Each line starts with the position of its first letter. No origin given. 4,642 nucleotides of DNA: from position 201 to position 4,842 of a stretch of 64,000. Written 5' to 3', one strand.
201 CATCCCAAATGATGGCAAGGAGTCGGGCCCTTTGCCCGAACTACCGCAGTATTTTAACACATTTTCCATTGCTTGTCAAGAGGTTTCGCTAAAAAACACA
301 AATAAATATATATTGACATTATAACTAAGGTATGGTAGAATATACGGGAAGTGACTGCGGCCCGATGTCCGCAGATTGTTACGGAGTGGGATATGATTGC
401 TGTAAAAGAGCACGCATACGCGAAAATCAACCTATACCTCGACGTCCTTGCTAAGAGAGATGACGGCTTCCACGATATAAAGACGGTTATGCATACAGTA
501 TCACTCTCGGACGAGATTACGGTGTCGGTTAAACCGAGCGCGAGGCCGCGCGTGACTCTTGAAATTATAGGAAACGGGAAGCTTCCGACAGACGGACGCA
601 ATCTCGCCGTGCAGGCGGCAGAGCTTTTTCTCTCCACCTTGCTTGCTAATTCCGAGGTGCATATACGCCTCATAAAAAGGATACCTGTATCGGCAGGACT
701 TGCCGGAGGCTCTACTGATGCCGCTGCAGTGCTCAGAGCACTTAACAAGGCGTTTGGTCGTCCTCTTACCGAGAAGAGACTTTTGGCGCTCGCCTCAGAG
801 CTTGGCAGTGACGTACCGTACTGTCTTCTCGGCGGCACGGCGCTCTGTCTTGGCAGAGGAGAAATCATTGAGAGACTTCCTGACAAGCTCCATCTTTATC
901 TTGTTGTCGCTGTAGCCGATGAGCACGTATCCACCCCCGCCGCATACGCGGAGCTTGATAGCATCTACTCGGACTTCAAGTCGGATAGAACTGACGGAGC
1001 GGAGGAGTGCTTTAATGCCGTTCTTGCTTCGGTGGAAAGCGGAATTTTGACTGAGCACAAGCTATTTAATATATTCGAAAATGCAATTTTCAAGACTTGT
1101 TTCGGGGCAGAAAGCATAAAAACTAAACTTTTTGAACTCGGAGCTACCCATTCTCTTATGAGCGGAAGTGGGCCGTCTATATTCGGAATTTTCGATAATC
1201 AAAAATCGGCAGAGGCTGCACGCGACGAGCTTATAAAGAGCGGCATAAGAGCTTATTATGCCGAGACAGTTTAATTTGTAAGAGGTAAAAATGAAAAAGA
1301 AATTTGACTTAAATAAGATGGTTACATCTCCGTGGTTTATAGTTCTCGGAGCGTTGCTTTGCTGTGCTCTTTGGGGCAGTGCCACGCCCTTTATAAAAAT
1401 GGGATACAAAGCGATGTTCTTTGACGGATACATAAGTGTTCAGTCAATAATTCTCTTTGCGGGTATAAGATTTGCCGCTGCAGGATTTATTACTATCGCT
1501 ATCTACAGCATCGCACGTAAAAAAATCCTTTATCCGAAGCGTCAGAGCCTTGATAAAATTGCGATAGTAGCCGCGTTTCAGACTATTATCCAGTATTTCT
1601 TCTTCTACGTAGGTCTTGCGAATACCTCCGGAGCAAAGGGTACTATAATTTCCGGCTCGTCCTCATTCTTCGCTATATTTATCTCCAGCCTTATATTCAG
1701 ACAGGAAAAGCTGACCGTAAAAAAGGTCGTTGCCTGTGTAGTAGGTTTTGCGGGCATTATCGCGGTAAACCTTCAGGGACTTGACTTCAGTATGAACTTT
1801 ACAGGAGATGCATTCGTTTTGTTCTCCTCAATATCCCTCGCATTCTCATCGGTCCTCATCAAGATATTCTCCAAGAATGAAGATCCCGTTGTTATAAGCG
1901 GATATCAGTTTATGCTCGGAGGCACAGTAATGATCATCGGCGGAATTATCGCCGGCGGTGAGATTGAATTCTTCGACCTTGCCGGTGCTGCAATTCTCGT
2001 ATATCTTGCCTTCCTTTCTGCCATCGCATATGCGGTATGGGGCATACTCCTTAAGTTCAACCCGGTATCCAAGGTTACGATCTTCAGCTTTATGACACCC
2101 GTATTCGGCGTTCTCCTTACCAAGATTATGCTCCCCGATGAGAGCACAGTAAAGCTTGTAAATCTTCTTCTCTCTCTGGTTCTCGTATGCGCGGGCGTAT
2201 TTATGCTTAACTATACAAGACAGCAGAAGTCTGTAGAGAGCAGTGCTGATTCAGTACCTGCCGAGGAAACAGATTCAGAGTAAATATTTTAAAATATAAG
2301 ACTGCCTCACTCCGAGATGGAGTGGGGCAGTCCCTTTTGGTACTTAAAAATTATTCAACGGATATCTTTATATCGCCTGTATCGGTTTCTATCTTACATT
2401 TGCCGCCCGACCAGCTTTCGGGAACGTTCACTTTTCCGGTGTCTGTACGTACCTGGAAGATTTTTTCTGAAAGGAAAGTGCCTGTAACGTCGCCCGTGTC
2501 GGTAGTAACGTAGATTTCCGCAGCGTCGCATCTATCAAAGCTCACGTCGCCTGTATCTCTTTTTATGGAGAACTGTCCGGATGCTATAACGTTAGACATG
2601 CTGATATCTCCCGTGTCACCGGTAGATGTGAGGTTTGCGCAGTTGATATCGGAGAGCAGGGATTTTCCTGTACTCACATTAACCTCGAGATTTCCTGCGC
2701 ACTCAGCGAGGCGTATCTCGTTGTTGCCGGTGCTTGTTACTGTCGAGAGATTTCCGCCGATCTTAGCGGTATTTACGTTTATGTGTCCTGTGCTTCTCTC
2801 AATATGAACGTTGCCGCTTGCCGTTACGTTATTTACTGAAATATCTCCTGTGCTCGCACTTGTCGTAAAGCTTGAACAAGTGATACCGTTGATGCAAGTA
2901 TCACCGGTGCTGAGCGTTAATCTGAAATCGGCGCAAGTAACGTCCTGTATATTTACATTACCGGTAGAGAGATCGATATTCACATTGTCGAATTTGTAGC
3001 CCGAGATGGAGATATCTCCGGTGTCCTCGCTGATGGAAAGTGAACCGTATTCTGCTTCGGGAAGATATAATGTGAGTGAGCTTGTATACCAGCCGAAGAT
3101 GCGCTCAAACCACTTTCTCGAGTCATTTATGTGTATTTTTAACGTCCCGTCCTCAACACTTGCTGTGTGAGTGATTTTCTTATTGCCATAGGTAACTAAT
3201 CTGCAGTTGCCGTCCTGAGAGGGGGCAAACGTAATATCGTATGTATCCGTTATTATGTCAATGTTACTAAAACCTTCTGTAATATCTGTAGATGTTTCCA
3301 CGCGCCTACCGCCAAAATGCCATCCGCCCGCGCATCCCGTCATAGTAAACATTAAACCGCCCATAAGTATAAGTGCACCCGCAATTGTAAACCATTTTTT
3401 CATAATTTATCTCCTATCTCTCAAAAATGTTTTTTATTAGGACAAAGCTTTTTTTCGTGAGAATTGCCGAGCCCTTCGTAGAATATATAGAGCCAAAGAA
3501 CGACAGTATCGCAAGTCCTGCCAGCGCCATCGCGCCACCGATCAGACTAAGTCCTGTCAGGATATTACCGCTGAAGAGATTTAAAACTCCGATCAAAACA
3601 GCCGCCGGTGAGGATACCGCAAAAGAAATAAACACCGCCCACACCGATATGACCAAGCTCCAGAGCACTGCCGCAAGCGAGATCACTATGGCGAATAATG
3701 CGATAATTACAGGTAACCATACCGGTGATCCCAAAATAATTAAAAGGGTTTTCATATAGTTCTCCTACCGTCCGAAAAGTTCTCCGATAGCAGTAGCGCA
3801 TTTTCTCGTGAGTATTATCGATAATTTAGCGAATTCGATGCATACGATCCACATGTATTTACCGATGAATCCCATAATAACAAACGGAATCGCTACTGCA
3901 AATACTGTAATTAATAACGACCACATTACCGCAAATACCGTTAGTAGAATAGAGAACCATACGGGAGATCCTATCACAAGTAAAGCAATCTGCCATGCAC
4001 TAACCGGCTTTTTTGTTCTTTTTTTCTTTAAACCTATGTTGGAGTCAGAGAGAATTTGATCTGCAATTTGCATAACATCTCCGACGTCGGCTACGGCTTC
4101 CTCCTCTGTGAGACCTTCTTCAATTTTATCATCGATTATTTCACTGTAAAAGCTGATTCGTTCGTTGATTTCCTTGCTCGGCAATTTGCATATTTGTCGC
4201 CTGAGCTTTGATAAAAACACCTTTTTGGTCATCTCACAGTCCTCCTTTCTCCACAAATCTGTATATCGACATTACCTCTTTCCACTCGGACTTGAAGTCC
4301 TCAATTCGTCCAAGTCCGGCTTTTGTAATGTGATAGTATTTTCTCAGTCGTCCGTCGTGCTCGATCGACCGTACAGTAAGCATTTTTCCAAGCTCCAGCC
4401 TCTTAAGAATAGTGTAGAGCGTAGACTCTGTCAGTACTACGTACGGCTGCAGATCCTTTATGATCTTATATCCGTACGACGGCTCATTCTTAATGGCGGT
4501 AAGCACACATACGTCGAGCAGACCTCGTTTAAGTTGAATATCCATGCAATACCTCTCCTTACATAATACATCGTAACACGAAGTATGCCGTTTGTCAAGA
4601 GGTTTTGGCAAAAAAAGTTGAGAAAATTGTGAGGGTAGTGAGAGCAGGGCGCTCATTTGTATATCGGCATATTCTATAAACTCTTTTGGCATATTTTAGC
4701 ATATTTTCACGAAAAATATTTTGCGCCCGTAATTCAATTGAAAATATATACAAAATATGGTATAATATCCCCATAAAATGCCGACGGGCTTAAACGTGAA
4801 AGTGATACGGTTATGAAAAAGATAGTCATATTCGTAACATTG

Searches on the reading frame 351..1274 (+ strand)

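Call 18: search_protein_families(library=pfam, proteins=[window:351-1274:+], max_evalue=0.001)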
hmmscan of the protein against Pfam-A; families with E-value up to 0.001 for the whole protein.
window:351-1274:+ (307 aa): 2 families
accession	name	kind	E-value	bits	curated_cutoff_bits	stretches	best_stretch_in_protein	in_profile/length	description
PF00288.32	GHMP_kinases_N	-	2.8e-17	63.1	22.3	1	84-162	1-87/87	GHMP kinases N terminal domain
PF08544.19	GHMP_kinases_C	-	3e-09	37.6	21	1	240-297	24-82/85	GHMP kinases C terminal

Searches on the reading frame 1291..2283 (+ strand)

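Call 18: search_protein_families(library=pfam, proteins=[window:1291-2283:+], max_evalue=0.001)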
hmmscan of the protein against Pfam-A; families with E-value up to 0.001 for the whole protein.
window:1291-2283:+ (330 aa): 1 family
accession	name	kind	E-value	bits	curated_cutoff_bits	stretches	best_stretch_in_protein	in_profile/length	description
PF00892.27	EamA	-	2e-26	93.3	28.2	2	16-160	2-134/135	EamA-like transporter family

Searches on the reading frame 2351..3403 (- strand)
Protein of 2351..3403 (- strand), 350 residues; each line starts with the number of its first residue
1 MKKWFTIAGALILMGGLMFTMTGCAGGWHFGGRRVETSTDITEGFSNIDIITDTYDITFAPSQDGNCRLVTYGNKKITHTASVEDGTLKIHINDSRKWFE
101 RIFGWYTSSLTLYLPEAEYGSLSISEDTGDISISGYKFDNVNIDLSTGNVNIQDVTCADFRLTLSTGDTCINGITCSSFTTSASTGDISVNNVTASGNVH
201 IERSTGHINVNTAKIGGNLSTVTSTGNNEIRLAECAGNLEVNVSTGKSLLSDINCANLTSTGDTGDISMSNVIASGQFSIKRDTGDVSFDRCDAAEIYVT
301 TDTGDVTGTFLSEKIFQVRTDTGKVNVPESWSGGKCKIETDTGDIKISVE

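Call 18: search_protein_families(library=pfam, proteins=[window:2351-3403:-], max_evalue=0.001)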
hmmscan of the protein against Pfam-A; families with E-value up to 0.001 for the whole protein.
window:2351-3403:- (350 aa): 1 family
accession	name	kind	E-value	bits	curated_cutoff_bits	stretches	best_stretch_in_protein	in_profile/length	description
PF13349.12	DUF4097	-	9.5e-37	127.1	22.9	2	45-245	1-203/247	Toastrack DUF4097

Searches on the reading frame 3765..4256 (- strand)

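Call 18: search_protein_families(library=pfam, proteins=[window:3765-4256:-], max_evalue=0.001)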
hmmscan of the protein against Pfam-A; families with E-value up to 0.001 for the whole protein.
window:3765-4256:- (163 aa): 1 family
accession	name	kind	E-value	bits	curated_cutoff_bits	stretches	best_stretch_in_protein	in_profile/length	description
PF22564.2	HAAS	-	5.8e-09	36.6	27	1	14-66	2-54/55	HAAS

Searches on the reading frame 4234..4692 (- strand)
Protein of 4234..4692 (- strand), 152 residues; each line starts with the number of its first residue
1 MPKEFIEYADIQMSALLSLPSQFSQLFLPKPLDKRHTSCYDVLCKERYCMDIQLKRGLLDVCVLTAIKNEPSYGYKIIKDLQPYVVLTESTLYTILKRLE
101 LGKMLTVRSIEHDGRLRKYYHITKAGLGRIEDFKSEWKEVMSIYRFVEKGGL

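Call 18: search_protein_families(library=pfam, proteins=[window:4234-4692:-], max_evalue=0.001)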
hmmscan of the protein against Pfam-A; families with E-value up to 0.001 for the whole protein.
window:4234-4692:- (152 aa): 2 families
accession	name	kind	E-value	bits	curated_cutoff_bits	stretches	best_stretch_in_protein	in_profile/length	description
PF03551.20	PadR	-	5.4e-14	52.4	27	1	63-127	1-70/75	Transcriptional regulator PadR-like family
PF22194.2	F-93_WHD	-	0.00034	21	28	1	63-126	2-62/62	F-93, winged-helix domain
